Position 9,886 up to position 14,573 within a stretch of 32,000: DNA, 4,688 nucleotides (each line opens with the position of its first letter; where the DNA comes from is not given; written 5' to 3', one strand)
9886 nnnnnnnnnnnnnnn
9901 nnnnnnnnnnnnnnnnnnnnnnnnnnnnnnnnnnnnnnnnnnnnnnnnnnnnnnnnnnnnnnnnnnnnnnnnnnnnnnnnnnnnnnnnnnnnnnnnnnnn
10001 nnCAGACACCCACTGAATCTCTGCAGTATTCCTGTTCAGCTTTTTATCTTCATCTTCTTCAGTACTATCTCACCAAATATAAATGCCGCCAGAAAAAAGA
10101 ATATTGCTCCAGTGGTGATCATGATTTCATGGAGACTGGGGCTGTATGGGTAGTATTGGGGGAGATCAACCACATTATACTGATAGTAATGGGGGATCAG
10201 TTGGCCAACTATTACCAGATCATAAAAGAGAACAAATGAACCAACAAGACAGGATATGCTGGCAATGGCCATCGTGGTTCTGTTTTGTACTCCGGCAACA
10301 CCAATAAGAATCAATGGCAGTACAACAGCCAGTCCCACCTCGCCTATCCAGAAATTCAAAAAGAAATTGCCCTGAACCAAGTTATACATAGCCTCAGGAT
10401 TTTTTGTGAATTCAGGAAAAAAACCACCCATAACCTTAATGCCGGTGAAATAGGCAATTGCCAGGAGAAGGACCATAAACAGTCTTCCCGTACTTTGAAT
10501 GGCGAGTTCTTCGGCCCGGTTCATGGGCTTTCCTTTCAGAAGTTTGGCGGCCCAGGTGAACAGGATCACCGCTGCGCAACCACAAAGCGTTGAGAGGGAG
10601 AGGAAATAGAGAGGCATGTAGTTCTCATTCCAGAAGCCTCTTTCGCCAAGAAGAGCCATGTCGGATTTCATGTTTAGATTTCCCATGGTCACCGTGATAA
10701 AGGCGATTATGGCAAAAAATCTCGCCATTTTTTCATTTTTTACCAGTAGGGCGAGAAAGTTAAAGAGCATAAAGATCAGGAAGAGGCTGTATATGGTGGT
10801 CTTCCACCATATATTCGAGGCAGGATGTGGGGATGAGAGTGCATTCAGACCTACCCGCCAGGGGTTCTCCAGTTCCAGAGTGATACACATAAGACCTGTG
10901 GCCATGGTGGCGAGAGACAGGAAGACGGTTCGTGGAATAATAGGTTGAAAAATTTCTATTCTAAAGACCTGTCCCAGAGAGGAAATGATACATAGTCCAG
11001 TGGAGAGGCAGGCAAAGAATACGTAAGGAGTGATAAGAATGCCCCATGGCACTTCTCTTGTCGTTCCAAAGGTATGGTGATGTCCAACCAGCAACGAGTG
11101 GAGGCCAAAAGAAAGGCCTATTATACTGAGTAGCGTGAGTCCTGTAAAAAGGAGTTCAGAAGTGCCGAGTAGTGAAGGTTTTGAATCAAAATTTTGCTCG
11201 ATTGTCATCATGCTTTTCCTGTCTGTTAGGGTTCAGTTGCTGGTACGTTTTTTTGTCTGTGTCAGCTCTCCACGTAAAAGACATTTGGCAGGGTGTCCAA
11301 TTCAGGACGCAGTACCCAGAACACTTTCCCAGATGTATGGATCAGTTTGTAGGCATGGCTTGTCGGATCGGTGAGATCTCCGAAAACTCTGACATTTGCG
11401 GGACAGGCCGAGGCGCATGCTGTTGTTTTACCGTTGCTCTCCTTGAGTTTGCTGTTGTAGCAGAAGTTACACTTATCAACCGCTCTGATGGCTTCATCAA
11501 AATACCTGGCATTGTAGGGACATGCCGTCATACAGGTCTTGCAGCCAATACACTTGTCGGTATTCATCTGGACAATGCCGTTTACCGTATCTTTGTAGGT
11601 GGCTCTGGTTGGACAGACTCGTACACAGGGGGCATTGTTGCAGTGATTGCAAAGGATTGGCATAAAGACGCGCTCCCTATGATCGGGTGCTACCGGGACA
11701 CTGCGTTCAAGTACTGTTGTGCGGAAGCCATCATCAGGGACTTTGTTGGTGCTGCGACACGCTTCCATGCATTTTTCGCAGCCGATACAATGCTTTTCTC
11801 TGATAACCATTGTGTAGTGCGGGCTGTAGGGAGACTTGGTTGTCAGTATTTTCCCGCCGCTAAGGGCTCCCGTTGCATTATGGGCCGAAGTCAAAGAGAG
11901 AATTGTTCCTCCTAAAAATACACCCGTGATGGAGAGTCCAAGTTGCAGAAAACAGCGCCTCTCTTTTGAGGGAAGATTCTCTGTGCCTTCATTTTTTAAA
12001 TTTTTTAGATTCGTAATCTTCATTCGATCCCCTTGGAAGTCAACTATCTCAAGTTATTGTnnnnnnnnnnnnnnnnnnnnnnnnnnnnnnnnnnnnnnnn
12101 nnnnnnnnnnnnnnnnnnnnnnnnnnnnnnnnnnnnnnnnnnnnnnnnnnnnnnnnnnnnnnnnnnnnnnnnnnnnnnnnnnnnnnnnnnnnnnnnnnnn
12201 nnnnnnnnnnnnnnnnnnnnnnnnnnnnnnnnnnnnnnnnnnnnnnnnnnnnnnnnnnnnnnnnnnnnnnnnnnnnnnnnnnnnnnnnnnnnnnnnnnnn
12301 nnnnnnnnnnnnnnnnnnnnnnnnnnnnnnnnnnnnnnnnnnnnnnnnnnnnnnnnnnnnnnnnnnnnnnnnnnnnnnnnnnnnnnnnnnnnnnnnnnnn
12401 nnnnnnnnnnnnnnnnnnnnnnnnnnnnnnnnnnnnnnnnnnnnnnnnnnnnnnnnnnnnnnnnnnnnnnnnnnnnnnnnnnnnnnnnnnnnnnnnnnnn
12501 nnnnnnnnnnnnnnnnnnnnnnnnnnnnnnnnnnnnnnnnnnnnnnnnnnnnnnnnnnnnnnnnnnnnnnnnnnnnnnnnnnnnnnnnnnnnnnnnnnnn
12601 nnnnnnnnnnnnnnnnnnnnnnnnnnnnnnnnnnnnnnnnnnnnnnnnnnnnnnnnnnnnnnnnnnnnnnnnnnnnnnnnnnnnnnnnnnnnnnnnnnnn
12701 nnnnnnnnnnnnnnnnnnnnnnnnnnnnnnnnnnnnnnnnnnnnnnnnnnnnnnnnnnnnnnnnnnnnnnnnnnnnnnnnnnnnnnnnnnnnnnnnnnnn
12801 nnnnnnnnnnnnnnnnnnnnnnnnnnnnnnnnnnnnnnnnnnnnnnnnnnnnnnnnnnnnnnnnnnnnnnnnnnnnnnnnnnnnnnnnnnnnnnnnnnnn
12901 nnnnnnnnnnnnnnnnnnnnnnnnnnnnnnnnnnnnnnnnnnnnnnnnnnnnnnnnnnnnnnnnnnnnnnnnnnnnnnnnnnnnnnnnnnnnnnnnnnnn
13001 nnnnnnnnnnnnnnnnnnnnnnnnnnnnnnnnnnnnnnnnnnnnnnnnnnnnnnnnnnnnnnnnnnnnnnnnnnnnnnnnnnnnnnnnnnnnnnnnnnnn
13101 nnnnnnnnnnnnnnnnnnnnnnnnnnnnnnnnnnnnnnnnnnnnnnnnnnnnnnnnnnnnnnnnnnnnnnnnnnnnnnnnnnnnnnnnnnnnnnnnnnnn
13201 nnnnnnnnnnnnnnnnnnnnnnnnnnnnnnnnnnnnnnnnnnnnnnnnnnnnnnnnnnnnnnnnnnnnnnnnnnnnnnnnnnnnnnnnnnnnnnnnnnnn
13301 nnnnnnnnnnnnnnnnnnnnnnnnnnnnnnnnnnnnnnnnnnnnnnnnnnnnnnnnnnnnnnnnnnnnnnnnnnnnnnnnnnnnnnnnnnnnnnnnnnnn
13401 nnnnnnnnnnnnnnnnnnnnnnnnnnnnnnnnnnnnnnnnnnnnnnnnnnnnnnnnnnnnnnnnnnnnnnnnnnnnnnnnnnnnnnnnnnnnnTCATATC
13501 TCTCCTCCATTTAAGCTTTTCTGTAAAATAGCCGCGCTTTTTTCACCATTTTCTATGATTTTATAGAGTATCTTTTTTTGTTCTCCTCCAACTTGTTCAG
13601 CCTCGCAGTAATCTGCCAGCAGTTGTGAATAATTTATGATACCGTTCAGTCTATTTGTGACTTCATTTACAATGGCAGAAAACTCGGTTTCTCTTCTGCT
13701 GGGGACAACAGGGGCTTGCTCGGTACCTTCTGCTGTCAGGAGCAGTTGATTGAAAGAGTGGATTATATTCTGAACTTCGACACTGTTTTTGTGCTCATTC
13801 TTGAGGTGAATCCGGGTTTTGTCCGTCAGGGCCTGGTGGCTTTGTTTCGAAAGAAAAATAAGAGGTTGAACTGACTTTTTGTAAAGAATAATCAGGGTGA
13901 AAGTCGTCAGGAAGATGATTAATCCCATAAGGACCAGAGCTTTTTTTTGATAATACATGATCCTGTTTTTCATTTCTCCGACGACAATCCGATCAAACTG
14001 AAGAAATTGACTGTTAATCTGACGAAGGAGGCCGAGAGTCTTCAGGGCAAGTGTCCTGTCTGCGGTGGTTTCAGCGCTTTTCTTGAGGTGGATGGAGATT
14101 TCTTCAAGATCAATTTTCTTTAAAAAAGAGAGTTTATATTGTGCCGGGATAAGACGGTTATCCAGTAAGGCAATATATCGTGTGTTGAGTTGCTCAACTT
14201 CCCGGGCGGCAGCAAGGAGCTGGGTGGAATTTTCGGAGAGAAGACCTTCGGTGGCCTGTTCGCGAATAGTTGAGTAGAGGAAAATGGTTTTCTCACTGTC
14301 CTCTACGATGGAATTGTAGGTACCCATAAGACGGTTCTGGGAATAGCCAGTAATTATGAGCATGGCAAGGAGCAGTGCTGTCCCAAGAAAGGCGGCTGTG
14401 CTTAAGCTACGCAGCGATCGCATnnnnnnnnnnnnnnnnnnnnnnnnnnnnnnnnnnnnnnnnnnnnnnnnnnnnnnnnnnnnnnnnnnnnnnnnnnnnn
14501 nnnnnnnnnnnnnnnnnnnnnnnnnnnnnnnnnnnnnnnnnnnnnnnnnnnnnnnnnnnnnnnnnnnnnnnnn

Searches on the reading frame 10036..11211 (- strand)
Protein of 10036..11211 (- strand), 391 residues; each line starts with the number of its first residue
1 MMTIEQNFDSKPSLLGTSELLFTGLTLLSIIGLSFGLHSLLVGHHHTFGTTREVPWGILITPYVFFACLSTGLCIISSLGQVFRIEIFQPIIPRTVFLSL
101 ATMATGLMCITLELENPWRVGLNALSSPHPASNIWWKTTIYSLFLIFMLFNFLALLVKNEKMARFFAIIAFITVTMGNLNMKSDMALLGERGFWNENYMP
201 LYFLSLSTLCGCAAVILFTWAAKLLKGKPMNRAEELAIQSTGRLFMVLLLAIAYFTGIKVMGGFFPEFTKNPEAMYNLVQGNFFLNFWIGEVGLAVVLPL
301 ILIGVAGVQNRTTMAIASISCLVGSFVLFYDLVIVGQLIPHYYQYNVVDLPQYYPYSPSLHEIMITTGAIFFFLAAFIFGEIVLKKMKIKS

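Call 61: search_protein_families(library=pfam, proteins=[window:10036-11211:-], max_evalue=0.00001)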
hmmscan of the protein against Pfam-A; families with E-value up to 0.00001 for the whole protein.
window:10036-11211:- (391 aa): 1 family
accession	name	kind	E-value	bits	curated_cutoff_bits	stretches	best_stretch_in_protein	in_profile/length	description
PF03916.19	NrfD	-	4.8e-23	82.7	25.8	1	50-339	5-311/313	Polysulphide reductase, NrfD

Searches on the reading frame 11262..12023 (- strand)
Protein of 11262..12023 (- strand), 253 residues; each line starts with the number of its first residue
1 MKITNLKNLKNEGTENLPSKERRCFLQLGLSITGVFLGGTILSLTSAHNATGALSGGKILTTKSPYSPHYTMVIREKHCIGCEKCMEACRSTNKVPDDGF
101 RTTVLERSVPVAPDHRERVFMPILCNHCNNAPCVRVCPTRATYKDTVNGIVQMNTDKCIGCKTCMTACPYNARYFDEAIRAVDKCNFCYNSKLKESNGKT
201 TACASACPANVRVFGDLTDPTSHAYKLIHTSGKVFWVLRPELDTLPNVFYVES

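Call 61: search_protein_families(library=pfam, proteins=[window:11262-12023:-], max_evalue=0.00001)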
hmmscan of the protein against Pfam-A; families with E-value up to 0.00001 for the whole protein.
window:11262-12023:- (253 aa): 8 families
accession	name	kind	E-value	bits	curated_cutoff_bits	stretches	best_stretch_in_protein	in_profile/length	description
PF13247.11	Fer4_11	-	7.2e-22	77.9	26.2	1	119-216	4-99/100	4Fe-4S dicluster domain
PF13237.11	Fer4_10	-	1.8e-14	53.8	25.5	2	121-169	5-53/53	4Fe-4S dicluster domain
PF12838.12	Fer4_7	-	3.6e-13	50.2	27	1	125-172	2-52/52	4Fe-4S dicluster domain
PF00037.32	Fer4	-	2.8e-12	46.3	21.1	1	153-173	3-23/24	4Fe-4S binding domain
PF12837.12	Fer4_6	-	4.6e-12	45.7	25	1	150-172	1-23/24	4Fe-4S binding domain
PF13187.11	Fer4_9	-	3.2e-10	40.3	27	1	125-172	2-51/52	4Fe-4S dicluster domain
PF12797.12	Fer4_2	-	8.1e-09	35.3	24.5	1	151-170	3-22/22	4Fe-4S binding domain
PF25160.1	LdpA_Fe-S-bd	-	9.8e-07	28.9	27.6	0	130-171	6-41/49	LdpA Fe-S cluster-binding domain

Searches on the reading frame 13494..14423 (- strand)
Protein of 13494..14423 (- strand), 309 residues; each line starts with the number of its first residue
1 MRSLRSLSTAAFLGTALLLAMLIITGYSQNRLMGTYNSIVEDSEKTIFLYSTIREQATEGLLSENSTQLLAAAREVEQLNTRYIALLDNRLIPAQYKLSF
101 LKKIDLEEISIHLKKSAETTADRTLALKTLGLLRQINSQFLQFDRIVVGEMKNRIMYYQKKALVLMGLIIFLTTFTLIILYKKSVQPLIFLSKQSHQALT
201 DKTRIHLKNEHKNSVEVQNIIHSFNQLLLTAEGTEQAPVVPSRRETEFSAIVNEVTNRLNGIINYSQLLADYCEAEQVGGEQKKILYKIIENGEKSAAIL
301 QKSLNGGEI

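Call 61: search_protein_families(library=pfam, proteins=[window:13494-14423:-], max_evalue=0.00001)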
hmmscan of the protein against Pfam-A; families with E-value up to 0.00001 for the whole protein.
window:13494-14423:- (309 aa): 0 families

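Call 76: search_protein_families(library=pfam, proteins=[window:13494-14423:-], max_evalue=10)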
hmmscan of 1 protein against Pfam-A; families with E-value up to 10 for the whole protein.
window:13494-14423:- (309 aa): 2 families
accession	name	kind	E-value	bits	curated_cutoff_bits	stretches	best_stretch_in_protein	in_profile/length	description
PF23734.1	DUF7163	-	0.076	13.4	27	1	105-185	68-134/199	Domain of unknown function (DUF7163)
PF00512.31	HisKA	-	0.17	12.4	26.9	1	247-302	5-56/66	His Kinase A (phospho-acceptor) domain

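Call 86: predict_structure(protein=window:13494-14423:-)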
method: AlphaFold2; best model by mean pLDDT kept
length: 309 residues; sequences in the alignment: 1
mean_pLDDT: 58.1   pTM: 0.32
mean pLDDT of the five models: 58.1, 53.3, 53.2, 51.8, 37.2
residues with pLDDT >= 90: 0; 70-90: 43; 50-70: 182; < 50: 84
segments of 3 or more residues with pLDDT < 50: 4-7, 88-103, 147-149, 151-153, 186-188, 190-193, 206-214, 216-241, 307-309
pLDDT, mean of each block of 10 residues (from residue 1): 51 65 56 55 61 65 61 64 54 41 54 67 66 63 52 51 60 64 51 47 46 45 40 36 55 72 73 72 77 79 59
secondary structure, 60 per line:
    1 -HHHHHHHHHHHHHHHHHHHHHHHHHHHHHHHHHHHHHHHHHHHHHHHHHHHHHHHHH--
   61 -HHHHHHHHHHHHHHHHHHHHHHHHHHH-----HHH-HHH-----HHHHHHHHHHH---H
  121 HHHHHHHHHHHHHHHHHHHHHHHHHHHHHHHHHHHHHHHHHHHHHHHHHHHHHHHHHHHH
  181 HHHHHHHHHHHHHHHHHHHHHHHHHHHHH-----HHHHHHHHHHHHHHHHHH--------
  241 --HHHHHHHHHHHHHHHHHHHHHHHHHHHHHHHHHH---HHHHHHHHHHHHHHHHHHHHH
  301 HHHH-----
elements in order: H2-58 H62-88 H106-116 H120-209 H215-232 H243-276 H280-304

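Call 94: search_protein_families(library=padloc, proteins=[window:13494-14423:-], max_evalue=0.1)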
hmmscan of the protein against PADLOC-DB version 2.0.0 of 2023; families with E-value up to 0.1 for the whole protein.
window:13494-14423:- (309 aa): 0 families
